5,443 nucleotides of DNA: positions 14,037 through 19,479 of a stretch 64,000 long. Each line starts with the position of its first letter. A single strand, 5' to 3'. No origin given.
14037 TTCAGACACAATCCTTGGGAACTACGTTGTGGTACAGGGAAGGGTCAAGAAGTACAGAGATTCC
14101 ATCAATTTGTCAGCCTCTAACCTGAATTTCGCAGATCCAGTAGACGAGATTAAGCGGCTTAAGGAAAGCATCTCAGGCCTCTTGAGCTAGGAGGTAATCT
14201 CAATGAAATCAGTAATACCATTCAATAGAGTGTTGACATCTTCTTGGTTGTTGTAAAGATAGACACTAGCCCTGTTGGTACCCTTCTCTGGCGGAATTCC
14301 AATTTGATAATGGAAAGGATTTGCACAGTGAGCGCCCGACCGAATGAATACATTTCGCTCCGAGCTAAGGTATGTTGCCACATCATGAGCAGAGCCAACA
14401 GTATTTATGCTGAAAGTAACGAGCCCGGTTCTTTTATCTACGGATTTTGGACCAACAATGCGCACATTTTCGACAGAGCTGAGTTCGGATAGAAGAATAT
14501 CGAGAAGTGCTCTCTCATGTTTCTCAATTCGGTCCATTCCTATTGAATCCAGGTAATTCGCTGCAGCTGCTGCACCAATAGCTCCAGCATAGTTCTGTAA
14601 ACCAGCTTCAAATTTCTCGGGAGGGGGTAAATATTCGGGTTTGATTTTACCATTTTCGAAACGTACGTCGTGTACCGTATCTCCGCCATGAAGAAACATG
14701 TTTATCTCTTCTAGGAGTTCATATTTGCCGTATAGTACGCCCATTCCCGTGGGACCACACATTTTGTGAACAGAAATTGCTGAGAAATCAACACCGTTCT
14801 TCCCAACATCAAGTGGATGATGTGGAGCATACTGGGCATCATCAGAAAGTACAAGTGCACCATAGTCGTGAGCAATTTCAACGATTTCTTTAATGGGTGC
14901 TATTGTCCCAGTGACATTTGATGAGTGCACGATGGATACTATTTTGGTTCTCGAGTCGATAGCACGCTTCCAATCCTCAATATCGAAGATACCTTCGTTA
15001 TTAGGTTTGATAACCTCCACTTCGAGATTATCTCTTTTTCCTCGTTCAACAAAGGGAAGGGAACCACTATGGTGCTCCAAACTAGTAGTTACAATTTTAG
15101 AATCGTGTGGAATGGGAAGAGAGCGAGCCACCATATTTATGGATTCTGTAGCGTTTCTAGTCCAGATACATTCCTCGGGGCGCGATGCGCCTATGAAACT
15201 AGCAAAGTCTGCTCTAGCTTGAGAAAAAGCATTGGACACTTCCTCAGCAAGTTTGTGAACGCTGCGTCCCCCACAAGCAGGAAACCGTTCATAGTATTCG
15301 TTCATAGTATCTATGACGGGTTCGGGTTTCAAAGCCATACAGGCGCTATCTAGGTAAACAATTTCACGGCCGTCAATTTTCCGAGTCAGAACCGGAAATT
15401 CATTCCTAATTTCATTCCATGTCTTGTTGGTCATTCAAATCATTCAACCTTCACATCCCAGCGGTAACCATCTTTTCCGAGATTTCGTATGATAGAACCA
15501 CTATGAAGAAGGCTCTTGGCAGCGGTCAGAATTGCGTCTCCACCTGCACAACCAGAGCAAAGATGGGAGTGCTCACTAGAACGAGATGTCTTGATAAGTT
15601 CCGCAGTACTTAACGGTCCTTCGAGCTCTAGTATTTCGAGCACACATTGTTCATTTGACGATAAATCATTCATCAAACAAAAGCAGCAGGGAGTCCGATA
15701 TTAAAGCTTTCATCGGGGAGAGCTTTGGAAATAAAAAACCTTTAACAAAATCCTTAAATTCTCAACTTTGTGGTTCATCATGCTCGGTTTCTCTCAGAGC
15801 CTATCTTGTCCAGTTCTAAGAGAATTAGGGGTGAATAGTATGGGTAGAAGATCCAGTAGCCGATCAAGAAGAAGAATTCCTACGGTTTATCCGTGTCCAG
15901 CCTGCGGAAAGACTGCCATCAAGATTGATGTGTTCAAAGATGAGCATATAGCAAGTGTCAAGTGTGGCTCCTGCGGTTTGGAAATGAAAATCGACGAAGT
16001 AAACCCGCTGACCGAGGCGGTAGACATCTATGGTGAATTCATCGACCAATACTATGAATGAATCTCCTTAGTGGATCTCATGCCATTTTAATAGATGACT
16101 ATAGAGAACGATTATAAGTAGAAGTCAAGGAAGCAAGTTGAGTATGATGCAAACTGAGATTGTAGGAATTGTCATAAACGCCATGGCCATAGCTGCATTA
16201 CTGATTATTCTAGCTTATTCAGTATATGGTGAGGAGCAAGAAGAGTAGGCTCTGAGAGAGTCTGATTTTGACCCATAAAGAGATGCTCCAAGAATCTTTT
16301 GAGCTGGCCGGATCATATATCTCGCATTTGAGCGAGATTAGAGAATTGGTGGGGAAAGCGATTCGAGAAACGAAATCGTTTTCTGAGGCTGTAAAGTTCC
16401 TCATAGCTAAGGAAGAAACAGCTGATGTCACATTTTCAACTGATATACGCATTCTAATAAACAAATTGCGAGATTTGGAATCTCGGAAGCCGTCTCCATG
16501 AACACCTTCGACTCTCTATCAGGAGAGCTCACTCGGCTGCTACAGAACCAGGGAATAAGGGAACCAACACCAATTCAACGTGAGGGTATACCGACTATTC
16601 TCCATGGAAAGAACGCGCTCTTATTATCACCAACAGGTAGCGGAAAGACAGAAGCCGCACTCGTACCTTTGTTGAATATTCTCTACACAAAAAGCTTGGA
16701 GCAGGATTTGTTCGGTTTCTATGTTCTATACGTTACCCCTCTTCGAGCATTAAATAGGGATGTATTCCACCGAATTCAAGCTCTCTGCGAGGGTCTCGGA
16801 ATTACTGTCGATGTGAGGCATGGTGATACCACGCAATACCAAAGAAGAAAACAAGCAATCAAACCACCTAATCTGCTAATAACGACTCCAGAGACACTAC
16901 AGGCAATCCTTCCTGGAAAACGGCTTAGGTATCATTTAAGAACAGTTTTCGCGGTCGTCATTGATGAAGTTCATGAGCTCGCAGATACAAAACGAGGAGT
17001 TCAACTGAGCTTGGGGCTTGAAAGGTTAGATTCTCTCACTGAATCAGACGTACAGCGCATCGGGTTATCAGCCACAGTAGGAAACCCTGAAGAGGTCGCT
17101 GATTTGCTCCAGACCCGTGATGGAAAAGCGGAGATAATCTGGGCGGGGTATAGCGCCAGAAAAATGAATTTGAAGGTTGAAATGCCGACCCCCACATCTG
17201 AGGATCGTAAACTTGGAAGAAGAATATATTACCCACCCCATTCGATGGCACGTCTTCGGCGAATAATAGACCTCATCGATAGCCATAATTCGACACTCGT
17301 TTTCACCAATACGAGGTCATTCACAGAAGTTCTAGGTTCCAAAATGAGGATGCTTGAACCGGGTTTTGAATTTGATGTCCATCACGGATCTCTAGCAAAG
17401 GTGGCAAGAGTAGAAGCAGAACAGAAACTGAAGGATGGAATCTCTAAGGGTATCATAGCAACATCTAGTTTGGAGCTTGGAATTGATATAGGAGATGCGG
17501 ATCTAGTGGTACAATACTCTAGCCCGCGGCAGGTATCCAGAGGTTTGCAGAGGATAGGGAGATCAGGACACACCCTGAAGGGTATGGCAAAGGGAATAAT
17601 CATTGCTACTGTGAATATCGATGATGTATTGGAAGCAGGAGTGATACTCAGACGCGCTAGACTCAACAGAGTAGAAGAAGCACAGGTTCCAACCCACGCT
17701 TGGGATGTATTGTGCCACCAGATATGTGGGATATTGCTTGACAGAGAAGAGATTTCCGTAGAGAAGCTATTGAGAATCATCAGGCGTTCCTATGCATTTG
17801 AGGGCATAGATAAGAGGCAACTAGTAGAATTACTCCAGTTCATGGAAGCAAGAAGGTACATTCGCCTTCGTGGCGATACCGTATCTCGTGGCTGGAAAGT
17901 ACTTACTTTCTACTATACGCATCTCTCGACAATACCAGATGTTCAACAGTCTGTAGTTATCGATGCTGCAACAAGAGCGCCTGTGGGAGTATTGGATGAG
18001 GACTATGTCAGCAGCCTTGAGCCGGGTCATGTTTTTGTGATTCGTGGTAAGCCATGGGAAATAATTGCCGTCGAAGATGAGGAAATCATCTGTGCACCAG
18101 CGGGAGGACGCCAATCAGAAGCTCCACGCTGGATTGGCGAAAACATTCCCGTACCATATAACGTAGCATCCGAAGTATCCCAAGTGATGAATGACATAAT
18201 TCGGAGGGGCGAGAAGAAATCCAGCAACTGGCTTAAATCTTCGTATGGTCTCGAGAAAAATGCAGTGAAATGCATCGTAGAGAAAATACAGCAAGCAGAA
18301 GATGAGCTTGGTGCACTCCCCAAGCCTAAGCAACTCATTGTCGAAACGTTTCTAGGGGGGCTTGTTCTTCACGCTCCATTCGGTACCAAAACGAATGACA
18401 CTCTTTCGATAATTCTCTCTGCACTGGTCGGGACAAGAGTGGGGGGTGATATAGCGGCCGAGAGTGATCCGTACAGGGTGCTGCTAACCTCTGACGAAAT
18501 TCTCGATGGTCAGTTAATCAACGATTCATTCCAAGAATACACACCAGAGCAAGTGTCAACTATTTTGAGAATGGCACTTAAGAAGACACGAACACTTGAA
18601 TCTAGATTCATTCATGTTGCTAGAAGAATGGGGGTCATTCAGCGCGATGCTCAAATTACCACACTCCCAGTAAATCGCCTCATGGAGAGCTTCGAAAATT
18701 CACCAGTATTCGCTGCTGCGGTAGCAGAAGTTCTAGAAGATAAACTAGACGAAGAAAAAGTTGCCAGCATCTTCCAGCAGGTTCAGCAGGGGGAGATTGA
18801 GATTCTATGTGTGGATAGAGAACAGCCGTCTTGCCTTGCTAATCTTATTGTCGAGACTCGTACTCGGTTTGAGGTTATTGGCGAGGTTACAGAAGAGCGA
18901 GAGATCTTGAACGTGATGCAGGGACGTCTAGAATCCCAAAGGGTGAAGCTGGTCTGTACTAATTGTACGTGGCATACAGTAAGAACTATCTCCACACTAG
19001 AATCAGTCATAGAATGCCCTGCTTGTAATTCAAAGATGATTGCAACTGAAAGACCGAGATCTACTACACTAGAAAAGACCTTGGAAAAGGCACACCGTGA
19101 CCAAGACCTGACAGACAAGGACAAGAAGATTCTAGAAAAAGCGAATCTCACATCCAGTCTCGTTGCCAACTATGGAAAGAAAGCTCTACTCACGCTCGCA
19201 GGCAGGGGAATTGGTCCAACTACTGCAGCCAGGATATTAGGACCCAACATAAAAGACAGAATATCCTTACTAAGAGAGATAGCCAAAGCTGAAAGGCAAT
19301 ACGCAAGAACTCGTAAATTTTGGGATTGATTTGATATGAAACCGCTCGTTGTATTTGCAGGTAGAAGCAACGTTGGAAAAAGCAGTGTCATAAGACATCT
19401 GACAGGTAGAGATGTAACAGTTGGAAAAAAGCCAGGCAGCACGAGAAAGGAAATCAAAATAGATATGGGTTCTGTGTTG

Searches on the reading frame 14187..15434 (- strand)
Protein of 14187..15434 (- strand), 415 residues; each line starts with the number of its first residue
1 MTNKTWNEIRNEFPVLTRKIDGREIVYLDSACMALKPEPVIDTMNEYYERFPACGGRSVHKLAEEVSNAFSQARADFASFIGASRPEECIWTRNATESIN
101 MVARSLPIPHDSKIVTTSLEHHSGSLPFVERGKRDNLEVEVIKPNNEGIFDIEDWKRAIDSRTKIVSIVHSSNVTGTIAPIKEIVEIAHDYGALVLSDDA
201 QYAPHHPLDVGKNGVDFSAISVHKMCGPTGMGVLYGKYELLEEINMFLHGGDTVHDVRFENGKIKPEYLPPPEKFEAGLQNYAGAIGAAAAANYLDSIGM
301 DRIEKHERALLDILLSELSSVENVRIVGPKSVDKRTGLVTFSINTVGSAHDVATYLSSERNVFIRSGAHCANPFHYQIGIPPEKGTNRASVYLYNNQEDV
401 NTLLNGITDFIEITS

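Call 43: search_protein_families(library=pfam, proteins=[window:14187-15434:-], max_evalue=0.00001)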
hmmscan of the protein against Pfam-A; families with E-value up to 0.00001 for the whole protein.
window:14187-15434:- (415 aa): 3 families
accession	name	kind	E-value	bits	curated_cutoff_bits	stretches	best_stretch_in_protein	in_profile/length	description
PF00266.25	Aminotran_5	-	6e-111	371.4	21.5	1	26-403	1-371/371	Aminotransferase class-V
PF01041.23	DegT_DnrJ_EryC1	-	1.6e-09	37.9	19.8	1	76-377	32-314/360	DegT/DnrJ/EryC1/StrS aminotransferase family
PF00155.27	Aminotran_1_2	-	3e-07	30.4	19.7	1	74-200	48-187/361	Aminotransferase class I and II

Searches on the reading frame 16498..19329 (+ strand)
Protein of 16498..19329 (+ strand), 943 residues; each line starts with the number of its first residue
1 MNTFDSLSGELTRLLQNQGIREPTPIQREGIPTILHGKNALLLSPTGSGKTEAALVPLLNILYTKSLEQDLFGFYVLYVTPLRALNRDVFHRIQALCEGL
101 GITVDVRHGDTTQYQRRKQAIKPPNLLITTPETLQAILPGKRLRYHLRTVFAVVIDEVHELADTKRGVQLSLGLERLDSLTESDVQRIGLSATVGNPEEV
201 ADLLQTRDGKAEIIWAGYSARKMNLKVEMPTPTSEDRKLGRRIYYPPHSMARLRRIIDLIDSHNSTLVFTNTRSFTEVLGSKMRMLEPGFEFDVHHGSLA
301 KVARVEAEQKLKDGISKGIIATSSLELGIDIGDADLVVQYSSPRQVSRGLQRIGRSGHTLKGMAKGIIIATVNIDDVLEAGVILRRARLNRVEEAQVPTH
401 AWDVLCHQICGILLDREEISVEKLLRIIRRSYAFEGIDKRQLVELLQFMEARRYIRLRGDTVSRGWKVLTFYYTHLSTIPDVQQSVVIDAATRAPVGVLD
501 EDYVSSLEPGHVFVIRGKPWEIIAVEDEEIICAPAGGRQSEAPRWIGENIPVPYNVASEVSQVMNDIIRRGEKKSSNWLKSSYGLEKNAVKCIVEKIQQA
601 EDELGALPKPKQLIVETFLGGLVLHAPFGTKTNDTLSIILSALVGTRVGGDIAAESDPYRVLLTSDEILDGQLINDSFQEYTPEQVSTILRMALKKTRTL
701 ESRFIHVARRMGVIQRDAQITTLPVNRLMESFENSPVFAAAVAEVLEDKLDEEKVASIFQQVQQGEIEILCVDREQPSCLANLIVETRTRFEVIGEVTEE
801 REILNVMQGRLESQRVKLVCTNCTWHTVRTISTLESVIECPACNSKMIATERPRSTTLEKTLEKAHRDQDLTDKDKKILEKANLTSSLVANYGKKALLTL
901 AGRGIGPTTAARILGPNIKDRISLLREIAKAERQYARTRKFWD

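Call 43: search_protein_families(library=pfam, proteins=[window:16498-19329:+], max_evalue=0.00001)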
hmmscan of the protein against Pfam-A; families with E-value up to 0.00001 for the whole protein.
window:16498-19329:+ (943 aa): 5 families
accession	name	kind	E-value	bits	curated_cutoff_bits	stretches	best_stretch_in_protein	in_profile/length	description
PF00270.35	DEAD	-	2.7e-35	122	26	1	24-199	1-166/167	DEAD/DEAH box helicase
PF08494.16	DEAD_assoc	-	7.1e-34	117.8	23.5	1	607-781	1-191/191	DEAD/H associated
PF00271.37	Helicase_C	-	2e-19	70.3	23.5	1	253-357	3-107/110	Helicase conserved C-terminal domain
PF19306.5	WH_Lhr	-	3.5e-16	59.5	27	1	388-540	4-166/168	Large helicase-related protein, winged helix domain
PF04851.21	ResIII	-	3.6e-07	30.7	22.5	1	25-194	6-162/164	Type III restriction enzyme, res subunit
